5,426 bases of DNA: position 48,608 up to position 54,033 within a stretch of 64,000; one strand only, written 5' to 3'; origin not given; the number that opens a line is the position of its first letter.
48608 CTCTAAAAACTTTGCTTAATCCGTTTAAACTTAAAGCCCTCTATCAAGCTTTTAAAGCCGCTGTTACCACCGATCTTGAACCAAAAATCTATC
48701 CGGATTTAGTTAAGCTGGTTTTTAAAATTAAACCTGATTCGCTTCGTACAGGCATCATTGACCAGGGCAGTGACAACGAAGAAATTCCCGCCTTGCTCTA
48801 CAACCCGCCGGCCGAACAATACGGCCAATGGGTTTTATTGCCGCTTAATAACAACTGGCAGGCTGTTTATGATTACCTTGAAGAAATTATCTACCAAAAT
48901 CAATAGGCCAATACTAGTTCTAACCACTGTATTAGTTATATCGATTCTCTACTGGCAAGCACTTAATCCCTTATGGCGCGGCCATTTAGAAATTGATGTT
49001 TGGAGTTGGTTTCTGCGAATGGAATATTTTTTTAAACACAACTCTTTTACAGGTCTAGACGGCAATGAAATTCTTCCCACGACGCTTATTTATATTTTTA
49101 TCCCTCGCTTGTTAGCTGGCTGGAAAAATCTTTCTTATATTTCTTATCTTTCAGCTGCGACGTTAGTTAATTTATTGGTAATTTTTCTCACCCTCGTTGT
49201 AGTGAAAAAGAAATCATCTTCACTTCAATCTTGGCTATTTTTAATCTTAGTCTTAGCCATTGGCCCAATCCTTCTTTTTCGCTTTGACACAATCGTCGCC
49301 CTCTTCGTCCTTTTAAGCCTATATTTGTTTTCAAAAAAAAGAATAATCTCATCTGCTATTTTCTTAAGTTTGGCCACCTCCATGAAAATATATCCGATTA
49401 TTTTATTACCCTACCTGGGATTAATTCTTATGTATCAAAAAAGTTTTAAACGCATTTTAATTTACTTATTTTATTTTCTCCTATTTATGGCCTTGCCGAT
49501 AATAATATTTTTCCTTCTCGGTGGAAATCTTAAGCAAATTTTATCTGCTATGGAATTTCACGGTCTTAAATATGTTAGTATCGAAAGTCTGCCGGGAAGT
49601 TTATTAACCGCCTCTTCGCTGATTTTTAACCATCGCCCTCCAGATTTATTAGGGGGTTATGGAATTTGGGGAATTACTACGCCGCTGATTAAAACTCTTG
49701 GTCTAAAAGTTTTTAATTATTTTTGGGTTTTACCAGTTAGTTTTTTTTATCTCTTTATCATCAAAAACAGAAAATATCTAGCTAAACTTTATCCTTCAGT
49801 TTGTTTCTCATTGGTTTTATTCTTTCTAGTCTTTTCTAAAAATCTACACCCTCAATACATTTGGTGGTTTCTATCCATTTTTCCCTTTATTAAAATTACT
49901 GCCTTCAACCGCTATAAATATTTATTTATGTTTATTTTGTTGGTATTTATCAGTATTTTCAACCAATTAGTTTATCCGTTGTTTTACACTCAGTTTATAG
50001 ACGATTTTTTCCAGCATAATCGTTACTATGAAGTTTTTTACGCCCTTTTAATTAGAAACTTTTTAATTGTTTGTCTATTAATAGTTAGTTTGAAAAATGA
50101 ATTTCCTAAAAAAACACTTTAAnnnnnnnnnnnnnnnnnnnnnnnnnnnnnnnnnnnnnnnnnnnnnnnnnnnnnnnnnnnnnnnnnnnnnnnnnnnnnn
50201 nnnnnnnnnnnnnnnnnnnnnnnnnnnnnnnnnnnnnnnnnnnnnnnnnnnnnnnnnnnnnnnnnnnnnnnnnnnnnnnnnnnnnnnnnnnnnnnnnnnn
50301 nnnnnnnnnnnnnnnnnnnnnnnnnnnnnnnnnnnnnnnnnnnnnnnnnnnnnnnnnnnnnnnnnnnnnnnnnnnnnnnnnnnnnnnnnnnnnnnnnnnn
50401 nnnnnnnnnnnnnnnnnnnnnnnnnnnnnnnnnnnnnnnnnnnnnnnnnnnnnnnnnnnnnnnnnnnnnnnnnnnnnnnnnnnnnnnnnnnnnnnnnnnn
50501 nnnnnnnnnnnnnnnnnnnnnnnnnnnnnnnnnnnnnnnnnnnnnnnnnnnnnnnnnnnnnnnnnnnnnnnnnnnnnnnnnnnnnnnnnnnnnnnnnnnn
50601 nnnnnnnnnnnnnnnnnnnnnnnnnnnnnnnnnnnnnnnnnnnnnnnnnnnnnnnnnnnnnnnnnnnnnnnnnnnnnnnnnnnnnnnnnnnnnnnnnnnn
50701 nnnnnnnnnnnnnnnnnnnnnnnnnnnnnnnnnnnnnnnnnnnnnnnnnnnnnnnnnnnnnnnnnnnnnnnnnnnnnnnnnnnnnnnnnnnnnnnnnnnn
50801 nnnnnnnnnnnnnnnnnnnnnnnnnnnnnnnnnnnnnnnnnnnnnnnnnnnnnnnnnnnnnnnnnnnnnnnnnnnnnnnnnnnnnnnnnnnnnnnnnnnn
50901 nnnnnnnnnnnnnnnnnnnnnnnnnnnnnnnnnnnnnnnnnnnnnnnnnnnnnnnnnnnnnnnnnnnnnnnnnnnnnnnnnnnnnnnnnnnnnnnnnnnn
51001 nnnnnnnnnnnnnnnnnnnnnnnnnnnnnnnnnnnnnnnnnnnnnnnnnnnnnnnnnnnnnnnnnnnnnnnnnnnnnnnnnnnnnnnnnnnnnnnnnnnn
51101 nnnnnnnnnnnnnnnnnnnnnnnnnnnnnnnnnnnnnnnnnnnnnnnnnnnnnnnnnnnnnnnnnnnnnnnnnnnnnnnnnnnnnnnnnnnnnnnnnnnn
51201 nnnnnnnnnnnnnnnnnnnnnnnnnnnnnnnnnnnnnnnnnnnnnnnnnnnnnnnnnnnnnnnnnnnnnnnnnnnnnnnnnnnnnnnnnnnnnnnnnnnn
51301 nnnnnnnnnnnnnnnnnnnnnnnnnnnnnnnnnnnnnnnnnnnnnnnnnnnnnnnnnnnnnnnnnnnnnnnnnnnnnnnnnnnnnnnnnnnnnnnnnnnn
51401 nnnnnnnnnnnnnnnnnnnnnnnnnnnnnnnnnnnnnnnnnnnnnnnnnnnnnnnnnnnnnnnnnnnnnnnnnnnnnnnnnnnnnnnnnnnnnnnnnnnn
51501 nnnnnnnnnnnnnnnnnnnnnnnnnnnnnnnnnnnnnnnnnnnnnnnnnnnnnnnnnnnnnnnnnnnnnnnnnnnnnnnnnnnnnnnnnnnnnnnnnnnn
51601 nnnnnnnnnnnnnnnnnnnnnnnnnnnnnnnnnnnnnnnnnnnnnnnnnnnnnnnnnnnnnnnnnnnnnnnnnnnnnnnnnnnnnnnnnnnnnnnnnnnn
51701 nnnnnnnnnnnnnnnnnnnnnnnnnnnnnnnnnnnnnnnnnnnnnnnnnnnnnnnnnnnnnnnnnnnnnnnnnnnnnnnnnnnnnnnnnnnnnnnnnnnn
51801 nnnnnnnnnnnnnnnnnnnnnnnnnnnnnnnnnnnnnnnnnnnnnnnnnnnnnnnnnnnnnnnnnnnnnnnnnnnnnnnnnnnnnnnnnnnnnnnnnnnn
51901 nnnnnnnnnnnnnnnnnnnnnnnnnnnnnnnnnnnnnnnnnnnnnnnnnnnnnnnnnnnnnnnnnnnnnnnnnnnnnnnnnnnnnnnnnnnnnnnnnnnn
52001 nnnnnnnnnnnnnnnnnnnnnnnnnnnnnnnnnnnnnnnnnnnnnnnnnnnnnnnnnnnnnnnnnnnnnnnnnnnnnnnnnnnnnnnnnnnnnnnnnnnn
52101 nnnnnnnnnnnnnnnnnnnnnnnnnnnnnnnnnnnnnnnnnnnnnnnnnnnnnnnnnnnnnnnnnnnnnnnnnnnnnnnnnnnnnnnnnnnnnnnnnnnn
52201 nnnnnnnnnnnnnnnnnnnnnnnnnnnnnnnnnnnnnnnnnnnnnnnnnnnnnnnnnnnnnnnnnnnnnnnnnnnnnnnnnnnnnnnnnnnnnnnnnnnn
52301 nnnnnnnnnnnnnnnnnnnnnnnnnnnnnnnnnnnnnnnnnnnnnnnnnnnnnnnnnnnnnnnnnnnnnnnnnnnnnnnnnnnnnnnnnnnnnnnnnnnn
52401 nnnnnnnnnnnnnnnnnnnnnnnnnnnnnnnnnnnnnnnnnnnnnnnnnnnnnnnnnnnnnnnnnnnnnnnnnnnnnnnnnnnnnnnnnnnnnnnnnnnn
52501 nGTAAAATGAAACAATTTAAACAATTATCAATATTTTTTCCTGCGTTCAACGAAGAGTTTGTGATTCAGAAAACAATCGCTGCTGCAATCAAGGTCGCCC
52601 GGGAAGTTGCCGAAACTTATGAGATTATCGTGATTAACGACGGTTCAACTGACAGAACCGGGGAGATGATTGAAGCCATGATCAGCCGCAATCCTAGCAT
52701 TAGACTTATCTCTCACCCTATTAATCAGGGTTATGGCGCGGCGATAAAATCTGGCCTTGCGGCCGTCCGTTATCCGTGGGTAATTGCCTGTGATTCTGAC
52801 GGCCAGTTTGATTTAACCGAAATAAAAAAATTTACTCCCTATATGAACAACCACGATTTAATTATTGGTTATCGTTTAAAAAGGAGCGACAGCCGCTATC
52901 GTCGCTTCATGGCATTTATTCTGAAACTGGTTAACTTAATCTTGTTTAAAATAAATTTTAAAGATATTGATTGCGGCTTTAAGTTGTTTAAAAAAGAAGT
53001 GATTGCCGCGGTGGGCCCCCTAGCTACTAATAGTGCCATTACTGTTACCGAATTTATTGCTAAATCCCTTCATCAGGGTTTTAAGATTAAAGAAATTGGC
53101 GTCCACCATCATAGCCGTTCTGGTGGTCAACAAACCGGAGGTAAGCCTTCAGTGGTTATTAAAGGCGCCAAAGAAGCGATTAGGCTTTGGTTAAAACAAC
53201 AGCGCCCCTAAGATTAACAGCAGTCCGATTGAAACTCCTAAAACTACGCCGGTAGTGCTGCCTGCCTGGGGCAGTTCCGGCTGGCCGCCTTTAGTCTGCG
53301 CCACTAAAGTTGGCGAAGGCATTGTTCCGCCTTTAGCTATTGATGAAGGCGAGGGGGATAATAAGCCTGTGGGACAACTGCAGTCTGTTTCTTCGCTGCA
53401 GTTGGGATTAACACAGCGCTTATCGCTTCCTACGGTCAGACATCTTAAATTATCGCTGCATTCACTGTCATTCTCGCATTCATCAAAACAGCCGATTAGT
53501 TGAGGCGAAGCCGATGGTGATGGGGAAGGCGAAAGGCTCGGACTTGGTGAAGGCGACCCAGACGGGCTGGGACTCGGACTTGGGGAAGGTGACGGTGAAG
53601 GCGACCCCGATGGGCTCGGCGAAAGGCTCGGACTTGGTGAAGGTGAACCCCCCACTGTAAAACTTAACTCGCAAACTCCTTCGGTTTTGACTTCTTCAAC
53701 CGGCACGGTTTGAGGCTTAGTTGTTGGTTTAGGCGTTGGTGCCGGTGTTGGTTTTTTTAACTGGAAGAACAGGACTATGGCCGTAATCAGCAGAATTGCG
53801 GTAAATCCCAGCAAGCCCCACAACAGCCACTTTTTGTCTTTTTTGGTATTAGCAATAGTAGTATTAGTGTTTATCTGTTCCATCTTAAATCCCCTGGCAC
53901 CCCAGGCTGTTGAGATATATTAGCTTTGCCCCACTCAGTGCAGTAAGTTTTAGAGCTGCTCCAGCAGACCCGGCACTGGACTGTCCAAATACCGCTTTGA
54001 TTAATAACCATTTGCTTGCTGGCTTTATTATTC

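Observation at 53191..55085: Paralogous Cys-module / poly-Pro / (SP)n membrane proteins, one with an LPQAG-hydrophobic C-tail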

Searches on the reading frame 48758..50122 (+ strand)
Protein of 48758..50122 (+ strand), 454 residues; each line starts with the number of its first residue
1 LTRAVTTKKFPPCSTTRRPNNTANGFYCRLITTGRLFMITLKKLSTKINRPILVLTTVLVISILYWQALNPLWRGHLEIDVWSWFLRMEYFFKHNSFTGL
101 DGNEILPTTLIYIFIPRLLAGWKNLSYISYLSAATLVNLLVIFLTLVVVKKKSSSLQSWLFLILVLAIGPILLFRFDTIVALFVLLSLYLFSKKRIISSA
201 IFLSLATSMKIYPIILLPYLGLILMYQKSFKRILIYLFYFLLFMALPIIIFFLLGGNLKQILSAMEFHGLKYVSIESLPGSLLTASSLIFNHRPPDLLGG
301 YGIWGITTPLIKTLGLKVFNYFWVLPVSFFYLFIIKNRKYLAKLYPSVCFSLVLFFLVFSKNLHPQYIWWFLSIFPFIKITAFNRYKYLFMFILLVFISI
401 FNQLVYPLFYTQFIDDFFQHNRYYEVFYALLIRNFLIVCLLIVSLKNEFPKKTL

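Call 49: search_protein_families(library=pfam, proteins=[window:48758-50122:+], max_evalue=0.01)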
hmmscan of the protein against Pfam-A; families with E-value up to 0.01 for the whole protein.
window:48758-50122:+ (454 aa): 2 families
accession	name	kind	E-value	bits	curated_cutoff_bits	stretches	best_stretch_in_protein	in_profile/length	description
PF09594.16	GT87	-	3e-05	24.3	25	1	113-295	10-191/237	Glycosyltransferase family 87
PF05208.19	ALG3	-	0.00083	19.3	23.6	1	98-267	46-216/358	ALG3 protein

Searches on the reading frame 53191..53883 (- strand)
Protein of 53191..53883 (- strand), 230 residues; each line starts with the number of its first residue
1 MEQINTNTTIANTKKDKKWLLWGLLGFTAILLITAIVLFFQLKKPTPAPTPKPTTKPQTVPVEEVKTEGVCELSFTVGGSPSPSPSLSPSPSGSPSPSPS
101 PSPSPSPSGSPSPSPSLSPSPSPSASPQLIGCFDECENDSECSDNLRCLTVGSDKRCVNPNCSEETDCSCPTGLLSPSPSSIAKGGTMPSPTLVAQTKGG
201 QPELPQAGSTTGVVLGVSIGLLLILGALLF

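Call 5: search_protein_families(library=pfam, proteins=[window:53191-53883:-], max_evalue=1)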
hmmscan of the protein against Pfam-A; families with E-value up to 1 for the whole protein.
window:53191-53883:- (230 aa): 1 family
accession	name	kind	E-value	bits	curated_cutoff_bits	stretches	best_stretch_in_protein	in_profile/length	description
PF00095.26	WAP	-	0.005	17.5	20.8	1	129-160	10-41/41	WAP-type (Whey Acidic Protein) 'four-disulfide core'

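Call 6: search_protein_families(library=ncbifam, proteins=[window:53191-53883:-], max_evalue=1)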
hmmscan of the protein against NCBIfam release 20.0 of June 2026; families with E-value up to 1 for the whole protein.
window:53191-53883:- (230 aa): 4 families
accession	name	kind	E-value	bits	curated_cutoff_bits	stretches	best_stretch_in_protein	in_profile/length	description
NF040486.1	SrfA_fam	subfamily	0.0027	17.2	150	1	8-109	211-300/438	SrfA family protein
NF033609.2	MSCRAMM_ClfA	exception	0.0037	15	1150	1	84-228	571-921/934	MSCRAMM family adhesin clumping factor ClfA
NF038033.1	FEA1_rel_lipo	equivalog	0.33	9.6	250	1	76-126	29-77/406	FEA1-related lipoprotein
TIGR01167.1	LPXTG_anchor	domain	0.86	10.4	15.9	1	203-230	1-27/34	LPXTG cell wall anchor domain-containing protein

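Call 57: predict_structure(alignment_id=A6)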
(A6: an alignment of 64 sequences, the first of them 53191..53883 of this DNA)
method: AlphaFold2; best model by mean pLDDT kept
length: 230 residues; sequences in the alignment: 64
mean_pLDDT: 63.8   pTM: 0.28
mean pLDDT of the five models: 63.8, 62.5, 62.2, 62.1, 60.3
residues with pLDDT >= 90: 24; 70-90: 57; 50-70: 84; < 50: 65
segments of 3 or more residues with pLDDT < 50: 1-3, 70-72, 75-77, 79-85, 87-90, 92-96, 173-188, 192-198
pLDDT, mean of each block of 10 residues (from residue 1): 49 66 86 91 77 69 55 48 46 50 52 54 57 88 89 90 71 46 45 47 53 62 76
secondary structure, 60 per line:
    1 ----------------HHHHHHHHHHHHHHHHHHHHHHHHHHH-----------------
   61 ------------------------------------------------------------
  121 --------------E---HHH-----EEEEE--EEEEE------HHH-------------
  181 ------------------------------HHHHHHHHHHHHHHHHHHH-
elements in order: H17-43 E147-151 E154-158 H211-229

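Call 60: fold_search(model_id=the predicted structure, library=pdb)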
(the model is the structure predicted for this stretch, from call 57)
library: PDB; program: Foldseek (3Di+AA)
matches with E <= 10: 47; with E <= 0.001: 0
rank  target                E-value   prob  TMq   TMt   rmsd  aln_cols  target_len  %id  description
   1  3ngg_B                3.7e-01  0.90  0.11  0.49   3.1        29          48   34  X-ray Structure of Omwaprin (released 2010-09-08)
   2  4doq_B                9.4e-01  0.41  0.11  0.46   8.0        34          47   32  Crystal structure of the complex of Porcine Pancreatic Trypsin with 1/2SLPI (released 2013-08-14)
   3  3ngg_A                1.1e+00  0.72  0.11  0.50   1.2        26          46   35  X-ray Structure of Omwaprin (released 2010-09-08)
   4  8fey_MODEL_1_A        1.1e+00  0.38  0.11  0.56   2.5        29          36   21  Solution structure of Pmu1a (released 2023-03-29)
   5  1w7z_A                1.3e+00  0.44  0.10  0.66   3.2        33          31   30  Crystal structure of the free (uncomplexed) Ecballium elaterium trypsin inhibitor (EETI-II) (released 2005-11-01)
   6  1h9h_I                1.5e+00  0.54  0.10  0.67   2.4        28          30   28  COMPLEX OF EETI-II WITH PORCINE TRYPSIN (released 2004-07-26)
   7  1h9i_I                1.7e+00  0.66  0.11  0.73   1.0        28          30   28  COMPLEX OF EETI-II MUTANT WITH PORCINE TRYPSIN (released 2004-07-26)
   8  1mct_I                1.9e+00  0.44  0.09  0.66   0.8        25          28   28  THE REFINED 1.6 ANGSTROMS RESOLUTION CRYSTAL STRUCTURE OF THE COMPLEX FORMED BETWEEN PORCINE BETA-TRYPSIN AND MCTI-A,  (released 1994-01-31)
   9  1lu0_A                2.1e+00  0.30  0.09  0.60   1.9        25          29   36  Atomic Resolution Structure of Squash Trypsin Inhibitor: Unexpected Metal Coordination (released 2002-08-28)
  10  2n6n_MODEL_1_A        2.2e+00  0.21  0.11  0.55   2.2        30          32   27  Structure Determination for spider toxin, U4-agatoxin-Ao1a (released 2016-08-31)
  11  3s8v_X                2.4e+00  0.38  0.11  0.32   2.4        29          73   28  Crystal structure of LRP6-Dkk1 complex (released 2011-10-26)
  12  1koz_MODEL_1_A        2.4e+00  0.35  0.12  0.61   1.7        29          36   21  SOLUTION STRUCTURE OF OMEGA-GRAMMOTOXIN SIA (released 2002-08-28)
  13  2jtk_MODEL_1_A        2.4e+00  0.28  0.12  0.29   2.7        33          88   30  A functional domain of a Wnt signal protein (released 2008-07-08)
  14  1la4_MODEL_1_A        2.4e+00  0.23  0.11  0.57   2.6        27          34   22  Solution Structure of SGTx1 (released 2003-11-11)
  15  8cjr_MODEL_1_C        2.4e+00  0.21  0.11  0.54   2.2        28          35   25  JzTx-34 toxin peptide W25A mutant (released 2023-07-26)
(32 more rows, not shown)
